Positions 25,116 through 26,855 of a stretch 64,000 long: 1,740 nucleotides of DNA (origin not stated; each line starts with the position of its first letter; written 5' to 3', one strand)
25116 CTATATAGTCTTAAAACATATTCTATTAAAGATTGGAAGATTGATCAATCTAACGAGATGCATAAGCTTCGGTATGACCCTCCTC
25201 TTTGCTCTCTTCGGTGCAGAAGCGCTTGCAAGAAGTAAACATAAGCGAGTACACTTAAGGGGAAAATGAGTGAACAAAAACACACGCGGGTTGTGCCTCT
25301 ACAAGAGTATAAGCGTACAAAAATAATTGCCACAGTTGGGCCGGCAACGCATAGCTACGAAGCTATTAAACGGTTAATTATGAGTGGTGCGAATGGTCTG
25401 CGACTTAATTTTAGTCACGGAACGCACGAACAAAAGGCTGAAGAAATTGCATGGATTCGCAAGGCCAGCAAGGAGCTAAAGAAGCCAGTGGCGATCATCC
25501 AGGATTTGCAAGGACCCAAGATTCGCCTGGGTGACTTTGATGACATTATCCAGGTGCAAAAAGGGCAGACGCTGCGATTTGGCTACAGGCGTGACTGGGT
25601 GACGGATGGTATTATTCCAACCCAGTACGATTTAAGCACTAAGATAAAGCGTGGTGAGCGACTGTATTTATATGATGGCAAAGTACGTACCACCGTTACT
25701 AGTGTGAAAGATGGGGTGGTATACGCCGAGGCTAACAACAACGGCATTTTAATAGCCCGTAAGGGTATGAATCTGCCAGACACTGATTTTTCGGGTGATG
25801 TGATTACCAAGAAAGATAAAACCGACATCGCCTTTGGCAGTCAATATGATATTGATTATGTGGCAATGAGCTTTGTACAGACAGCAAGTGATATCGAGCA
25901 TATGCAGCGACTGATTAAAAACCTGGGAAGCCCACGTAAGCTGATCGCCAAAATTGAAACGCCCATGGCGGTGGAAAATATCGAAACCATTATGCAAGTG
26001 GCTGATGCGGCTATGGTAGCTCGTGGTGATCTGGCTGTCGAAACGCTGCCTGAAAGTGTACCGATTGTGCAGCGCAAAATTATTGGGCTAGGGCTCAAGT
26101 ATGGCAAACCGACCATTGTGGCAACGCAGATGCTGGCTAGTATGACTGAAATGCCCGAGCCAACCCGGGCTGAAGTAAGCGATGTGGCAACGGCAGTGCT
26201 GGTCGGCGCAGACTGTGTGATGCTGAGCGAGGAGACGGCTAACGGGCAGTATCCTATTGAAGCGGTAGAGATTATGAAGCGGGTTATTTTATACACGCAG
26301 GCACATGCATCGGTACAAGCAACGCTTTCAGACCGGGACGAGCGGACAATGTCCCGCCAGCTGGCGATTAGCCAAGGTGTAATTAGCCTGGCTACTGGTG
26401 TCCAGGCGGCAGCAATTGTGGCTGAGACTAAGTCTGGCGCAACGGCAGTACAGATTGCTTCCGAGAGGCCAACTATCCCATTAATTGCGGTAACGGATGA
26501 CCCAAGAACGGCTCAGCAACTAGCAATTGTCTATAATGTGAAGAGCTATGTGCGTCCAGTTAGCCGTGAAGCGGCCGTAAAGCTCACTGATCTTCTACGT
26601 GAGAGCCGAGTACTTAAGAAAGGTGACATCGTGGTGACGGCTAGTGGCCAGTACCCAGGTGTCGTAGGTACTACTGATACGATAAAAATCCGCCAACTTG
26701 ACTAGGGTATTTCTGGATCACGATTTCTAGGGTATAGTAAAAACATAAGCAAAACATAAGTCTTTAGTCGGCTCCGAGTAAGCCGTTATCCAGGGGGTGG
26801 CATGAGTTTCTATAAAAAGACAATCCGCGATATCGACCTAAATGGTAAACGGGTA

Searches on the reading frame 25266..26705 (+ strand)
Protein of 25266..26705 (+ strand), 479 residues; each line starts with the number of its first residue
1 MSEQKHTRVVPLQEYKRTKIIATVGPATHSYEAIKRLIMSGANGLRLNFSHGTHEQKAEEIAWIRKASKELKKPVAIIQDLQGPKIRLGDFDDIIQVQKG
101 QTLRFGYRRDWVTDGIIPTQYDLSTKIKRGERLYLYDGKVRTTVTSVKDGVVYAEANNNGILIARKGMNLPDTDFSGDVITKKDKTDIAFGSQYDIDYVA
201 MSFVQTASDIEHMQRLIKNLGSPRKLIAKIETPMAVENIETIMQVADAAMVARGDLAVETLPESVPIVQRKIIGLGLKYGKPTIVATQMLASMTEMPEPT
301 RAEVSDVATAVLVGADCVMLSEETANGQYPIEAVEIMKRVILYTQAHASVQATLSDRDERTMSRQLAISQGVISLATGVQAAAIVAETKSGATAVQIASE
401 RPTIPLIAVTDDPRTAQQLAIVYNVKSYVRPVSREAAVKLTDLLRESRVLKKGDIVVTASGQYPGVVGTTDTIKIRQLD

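Call 7: search_protein_families(library=pfam, proteins=[window:25266-26705:+], max_evalue=0.01)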
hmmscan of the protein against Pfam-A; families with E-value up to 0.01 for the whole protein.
window:25266-26705:+ (479 aa): 3 families
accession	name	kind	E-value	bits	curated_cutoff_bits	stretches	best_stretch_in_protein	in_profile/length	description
PF00224.27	PK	-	3.5e-99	332.4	30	1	16-334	2-328/328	Pyruvate kinase, barrel domain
PF02887.21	PK_C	-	1.2e-21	77.3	28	1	367-475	2-113/114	Pyruvate kinase, alpha/beta domain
PF00478.31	IMPDH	-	0.0002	20.9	25.6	0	14-71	89-146/345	IMP dehydrogenase / GMP reductase domain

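Call 35: list_cluster_members(proteins=[L008:16009-17448:+, L008:3138-3614:+, L008:7996-9252:+, L005:15573-17216:+, L005:2723-3952:-, L005:17258-19039:+, L010:3444-4682:+, L010:195-974:+, window:25266-26705:+, P0009])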
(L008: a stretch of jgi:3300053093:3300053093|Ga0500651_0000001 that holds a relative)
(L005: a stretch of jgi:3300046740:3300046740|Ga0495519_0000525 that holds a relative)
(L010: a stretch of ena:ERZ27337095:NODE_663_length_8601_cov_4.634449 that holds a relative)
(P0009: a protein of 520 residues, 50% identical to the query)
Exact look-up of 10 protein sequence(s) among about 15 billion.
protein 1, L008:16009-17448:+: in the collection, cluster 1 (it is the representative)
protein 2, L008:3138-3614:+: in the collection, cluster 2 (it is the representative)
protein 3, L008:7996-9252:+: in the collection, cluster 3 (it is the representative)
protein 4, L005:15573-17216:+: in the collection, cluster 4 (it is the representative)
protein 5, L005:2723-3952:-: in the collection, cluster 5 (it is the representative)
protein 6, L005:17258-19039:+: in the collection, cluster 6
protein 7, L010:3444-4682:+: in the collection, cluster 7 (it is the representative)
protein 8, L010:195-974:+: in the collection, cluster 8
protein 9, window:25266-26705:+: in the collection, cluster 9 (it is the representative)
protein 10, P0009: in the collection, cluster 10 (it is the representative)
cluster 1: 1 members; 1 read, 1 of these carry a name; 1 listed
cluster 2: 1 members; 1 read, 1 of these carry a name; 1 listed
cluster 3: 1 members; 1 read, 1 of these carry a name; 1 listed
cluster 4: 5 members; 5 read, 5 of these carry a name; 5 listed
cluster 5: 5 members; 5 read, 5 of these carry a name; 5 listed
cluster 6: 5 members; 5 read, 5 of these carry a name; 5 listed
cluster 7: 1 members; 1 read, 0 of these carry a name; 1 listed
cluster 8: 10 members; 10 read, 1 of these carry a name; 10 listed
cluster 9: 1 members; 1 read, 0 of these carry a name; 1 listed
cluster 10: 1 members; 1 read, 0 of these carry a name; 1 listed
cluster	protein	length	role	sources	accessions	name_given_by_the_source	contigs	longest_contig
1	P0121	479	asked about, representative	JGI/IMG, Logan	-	glutamyl-tRNA synthetase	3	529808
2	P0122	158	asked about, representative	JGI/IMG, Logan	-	SsrA-binding protein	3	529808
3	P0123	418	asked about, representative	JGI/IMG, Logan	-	sortase A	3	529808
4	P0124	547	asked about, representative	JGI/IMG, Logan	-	glycosyltransferase involved in cell wall biosynthesis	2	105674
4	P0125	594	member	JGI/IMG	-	glycosyltransferase involved in cell wall biosynthesis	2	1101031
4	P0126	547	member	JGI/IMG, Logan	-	glycosyltransferase involved in cell wall biosynthesis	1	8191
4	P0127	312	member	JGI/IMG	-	glycosyltransferase involved in cell wall biosynthesis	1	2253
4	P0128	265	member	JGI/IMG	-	glycosyltransferase involved in cell wall biosynthesis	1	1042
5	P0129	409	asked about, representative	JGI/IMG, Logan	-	biotin carboxylase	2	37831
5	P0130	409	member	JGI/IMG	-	biotin carboxylase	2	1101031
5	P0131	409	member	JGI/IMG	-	biotin carboxylase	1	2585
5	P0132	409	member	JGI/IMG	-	biotin carboxylase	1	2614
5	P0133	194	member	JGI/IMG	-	biotin carboxylase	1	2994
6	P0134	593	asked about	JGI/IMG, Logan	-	PAS domain S-box-containing protein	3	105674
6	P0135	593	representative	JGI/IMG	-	PAS domain S-box-containing protein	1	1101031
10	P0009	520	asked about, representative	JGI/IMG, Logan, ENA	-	-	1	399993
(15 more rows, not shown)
